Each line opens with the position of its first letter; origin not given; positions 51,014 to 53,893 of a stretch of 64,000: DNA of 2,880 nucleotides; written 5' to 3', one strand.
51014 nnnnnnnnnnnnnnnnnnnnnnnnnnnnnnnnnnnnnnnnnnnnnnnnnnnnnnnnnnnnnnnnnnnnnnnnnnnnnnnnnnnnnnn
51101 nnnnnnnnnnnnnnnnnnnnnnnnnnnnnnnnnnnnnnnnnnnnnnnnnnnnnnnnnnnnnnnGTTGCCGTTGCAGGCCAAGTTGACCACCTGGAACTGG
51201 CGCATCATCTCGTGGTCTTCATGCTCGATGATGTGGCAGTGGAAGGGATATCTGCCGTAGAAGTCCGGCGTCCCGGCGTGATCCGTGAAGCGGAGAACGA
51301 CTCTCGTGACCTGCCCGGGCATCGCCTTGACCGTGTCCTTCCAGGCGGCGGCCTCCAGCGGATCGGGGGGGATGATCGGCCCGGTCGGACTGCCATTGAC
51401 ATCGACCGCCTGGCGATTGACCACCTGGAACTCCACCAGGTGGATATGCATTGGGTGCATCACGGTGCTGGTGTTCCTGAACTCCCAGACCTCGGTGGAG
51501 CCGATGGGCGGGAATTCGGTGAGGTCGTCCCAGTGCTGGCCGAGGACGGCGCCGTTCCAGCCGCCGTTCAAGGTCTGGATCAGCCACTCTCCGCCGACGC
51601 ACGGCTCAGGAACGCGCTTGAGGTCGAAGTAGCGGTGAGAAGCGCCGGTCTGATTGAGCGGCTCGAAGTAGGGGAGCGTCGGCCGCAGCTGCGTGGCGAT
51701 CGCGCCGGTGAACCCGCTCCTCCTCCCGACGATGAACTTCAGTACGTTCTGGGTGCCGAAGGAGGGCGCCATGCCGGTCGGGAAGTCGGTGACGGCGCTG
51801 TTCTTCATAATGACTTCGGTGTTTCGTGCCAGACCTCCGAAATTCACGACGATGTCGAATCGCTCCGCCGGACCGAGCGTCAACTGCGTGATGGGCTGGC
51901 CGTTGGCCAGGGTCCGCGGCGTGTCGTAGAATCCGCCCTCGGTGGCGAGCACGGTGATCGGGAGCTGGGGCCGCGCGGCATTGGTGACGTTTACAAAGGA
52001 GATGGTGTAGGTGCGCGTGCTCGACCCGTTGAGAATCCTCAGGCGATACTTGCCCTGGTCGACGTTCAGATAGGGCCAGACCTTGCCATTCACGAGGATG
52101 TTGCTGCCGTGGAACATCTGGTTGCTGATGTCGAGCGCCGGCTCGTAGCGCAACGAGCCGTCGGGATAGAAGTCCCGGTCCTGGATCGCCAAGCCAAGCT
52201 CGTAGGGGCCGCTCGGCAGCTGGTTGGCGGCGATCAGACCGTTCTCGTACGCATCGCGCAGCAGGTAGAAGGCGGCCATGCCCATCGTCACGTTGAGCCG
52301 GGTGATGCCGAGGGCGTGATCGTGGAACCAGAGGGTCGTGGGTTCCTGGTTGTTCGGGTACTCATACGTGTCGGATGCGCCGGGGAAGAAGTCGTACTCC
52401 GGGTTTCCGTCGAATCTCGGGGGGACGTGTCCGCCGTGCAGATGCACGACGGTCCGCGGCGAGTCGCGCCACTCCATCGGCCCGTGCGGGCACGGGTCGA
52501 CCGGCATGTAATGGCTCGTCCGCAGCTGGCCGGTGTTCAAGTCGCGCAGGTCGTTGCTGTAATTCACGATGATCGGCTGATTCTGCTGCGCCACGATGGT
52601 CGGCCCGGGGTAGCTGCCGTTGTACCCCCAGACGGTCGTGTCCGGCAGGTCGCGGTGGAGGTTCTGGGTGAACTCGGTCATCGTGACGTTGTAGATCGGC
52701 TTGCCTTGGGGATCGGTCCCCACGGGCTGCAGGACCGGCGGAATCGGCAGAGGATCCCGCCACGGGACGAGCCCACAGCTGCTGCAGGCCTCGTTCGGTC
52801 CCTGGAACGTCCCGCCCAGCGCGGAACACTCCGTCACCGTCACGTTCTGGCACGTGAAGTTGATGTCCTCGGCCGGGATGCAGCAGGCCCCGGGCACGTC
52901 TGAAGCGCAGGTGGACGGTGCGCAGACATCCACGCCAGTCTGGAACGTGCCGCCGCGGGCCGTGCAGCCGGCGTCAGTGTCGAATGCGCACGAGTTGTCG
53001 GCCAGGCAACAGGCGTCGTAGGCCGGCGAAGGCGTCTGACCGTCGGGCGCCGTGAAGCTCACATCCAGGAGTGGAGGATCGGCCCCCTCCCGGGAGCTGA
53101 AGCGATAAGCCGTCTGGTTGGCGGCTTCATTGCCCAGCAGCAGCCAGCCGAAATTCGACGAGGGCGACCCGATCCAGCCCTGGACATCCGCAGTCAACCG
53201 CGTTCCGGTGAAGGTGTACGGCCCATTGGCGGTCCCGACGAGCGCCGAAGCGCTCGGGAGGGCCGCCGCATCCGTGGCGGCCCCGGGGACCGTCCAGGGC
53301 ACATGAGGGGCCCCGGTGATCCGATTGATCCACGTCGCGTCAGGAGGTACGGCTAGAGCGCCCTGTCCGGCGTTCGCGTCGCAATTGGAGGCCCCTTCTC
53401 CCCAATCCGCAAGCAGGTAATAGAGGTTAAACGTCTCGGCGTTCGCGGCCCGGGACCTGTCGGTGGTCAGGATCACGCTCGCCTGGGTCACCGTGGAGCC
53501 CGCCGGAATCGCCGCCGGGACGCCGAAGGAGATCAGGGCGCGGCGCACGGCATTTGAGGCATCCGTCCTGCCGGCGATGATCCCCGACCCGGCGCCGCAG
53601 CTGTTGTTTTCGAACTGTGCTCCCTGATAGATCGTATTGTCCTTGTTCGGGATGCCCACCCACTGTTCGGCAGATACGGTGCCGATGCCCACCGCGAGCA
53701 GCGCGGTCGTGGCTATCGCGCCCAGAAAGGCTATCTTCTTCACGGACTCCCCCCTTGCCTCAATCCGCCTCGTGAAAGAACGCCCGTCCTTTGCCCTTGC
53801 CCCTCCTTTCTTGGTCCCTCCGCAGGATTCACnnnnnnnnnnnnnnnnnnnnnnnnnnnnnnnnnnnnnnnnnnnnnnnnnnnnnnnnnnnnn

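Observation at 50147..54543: Multicopper oxidase with an added N-terminal domain that is duplicated as a stand-alone secreted protein immediately upstream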

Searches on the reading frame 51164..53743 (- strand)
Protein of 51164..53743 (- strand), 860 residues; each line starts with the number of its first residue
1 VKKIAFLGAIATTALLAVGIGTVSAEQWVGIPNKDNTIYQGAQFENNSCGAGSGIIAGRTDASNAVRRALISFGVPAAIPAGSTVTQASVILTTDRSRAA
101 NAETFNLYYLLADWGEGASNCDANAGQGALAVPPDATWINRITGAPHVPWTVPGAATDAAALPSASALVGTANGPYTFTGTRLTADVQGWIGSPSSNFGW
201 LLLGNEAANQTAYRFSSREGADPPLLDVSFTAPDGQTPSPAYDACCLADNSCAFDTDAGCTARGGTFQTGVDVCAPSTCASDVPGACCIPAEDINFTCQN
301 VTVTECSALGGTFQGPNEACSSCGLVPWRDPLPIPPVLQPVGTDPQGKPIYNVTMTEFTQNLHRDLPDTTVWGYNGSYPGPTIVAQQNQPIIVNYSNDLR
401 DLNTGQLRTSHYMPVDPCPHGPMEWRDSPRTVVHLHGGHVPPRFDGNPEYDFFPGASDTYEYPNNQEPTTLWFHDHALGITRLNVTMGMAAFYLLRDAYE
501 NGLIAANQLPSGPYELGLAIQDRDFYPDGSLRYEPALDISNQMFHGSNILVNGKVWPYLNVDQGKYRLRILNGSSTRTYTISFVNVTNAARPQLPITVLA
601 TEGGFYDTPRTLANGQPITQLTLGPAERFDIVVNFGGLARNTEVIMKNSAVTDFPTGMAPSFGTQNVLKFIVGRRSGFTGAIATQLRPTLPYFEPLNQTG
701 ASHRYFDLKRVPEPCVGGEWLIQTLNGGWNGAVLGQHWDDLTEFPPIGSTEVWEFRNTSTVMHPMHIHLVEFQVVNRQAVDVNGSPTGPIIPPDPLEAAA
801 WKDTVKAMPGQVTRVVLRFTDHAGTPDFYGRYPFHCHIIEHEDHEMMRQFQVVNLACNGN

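Call 67: find_related_loci(query=A2, collection=metagenome_contigs, flank=4000)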
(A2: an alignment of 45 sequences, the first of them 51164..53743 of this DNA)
Query A2 (860 aa) in metagenome_contigs; peptide patterns used: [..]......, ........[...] (x = any residue, [..] = any of these).
600 stretches matched a pattern (row limit reached: there are more); 545 encode a relative of the query (tblastn E <= 1e-3); the best 80 are kept; 79 distinct loci.
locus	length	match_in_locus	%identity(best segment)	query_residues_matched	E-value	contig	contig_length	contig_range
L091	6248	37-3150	78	1-860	0e+0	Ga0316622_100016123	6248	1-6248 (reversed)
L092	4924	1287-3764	56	5-860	0e+0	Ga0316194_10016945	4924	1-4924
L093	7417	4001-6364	46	32-860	0e+0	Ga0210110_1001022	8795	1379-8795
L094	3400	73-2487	44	12-854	0e+0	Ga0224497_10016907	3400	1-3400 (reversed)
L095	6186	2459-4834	46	15-860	0e+0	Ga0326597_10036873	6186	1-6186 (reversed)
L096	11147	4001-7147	45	2-860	0e+0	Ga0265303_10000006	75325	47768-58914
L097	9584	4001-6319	45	33-853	0e+0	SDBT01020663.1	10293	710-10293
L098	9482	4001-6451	44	6-860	0e+0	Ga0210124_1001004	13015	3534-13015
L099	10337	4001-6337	46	34-853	0e+0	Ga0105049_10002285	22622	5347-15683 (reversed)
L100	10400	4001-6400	45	1-853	0e+0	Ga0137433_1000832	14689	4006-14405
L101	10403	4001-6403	46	1-853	0e+0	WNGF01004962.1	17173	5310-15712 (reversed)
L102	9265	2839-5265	43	2-853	0e+0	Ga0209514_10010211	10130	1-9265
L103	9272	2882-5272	44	7-854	0e+0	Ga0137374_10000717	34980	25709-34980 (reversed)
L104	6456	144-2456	46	34-853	0e+0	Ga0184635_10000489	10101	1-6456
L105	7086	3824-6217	44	3-853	0e+0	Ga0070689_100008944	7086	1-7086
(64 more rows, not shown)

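Call 69: predict_structure(alignment_id=A2)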
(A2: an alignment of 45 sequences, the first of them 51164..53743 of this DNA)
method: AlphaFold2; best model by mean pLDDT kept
length: 860 residues; sequences in the alignment: 45
mean_pLDDT: 83.6   pTM: 0.68
mean pLDDT of the five models: 83.6, 82.7, 82.6, 82.1, 81.1
residues with pLDDT >= 90: 392; 70-90: 324; 50-70: 104; < 50: 40
segments of 3 or more residues with pLDDT < 50: 537-541, 652-659, 844-860
pLDDT, mean of each block of 10 residues (from residue 1): 69 66 79 92 86 90 81 94 96 86 93 83 85 83 62 66 92 88 95 93 88 92 94 90 92 95 93 86 81 84 79 82 87 94 96 96 93 93 93 95 93 74 67 79 65 90 86 81 86 93 96 95 87 61 73 96 97 83 96 95 89 84 89 97 92 45 81 97 80 72 86 68 85 75 65 88 77 92 92 88 87 87 60 52 47 39
secondary structure, 60 per line:
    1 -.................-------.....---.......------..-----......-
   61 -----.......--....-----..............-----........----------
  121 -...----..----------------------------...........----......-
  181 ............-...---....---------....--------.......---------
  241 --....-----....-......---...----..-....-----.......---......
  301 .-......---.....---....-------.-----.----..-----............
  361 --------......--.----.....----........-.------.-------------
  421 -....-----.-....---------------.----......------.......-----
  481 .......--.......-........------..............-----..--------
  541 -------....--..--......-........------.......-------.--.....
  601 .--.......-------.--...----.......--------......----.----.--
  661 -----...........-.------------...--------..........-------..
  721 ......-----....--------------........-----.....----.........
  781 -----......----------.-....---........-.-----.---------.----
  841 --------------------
elements in order (helices of 4 or more, strands of 3 or more residues): H2-18 E26-30 E34-40 E54-59 E66-72 H75-78 E84-97 E103-110 E159-169 E174-179 H181-192 E200-203 E213-216 E225-231 E243-246 E252-255 H257-262 E266-268 H276-279 E285-291 E295-301 H303-308 E312-316 H320-323 E349-360 E369-374 E382-386 E391-398 H422-425 E433-436 E457-462 E469-475 H481-487 E490-496 H498-505 E515-525 E548-551 E558-563 E565-572 E579-585 E596-601 E604-610 E621-623 E628-634 E643-648 E666-676 E702-711 E719-726 E732-735 E750-757 E763-767 E772-780 E786-791 E804-807 E811-818

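Call 78: search_protein_families(library=pfam, alignment_id=A2, max_evalue=0.01)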
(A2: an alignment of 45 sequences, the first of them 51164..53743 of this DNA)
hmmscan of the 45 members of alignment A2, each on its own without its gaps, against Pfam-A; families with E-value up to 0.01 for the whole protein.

A. member 1, window:51164-53743:- (860 aa): 2 families
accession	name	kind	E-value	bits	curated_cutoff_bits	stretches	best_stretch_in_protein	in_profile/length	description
PF07731.20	Cu-oxidase_2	-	1e-18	67.8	20.4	1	747-853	39-134/137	Multicopper oxidase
PF07732.21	Cu-oxidase_3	-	3.9e-16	59.6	21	2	368-400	14-46/119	Multicopper oxidase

B. families by the number of members that match (of 45 scanned): 14 families
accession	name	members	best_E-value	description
PF07731.20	Cu-oxidase_2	45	9.2e-25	Multicopper oxidase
PF07732.21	Cu-oxidase_3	45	2.3e-17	Multicopper oxidase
PF24517.2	CBM96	27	1.6e-09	Carbohydrate-binding module family 96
PF00394.28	Cu-oxidase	27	1.6e-05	Multicopper oxidase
PF18884.5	TSP3_bac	6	6.2e-16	Bacterial TSP3 repeat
PF00404.24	Dockerin_1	4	4.3e-05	Dockerin type I domain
PF11614.14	FixG_C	4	0.00017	IG-like fold at C-terminal of FixG, putative oxidoreductase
PF01835.25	MG2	3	3.2e-05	MG2 domain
PF11617.13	Cu-binding_MopE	2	2.7e-09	Putative metal-binding motif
PF02412.23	TSP_3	2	1.6e-05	Thrombospondin type 3 repeat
PF18368.7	Ig_GlcNase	2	0.0016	Exo-beta-D-glucosaminidase Ig-fold domain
PF02369.22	Big_1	1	0.00082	Bacterial Ig-like domain (group 1)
PF22544.2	HYDIN_VesB_CFA65-like_Ig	1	0.0046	HYDIN/CFA65/VesB-like, Ig-like domain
PF13860.13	FlgD_ig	1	0.0053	FlgD Ig-like domain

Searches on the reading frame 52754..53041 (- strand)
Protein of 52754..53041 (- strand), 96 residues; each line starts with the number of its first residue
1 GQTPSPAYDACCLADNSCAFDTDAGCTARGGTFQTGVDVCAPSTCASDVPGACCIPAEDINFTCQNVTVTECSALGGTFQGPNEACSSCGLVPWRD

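Call 50: search_protein_families(library=pfam, proteins=[window:52754-53041:-], max_evalue=1)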
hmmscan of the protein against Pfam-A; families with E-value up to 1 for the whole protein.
window:52754-53041:- (96 aa): 0 families
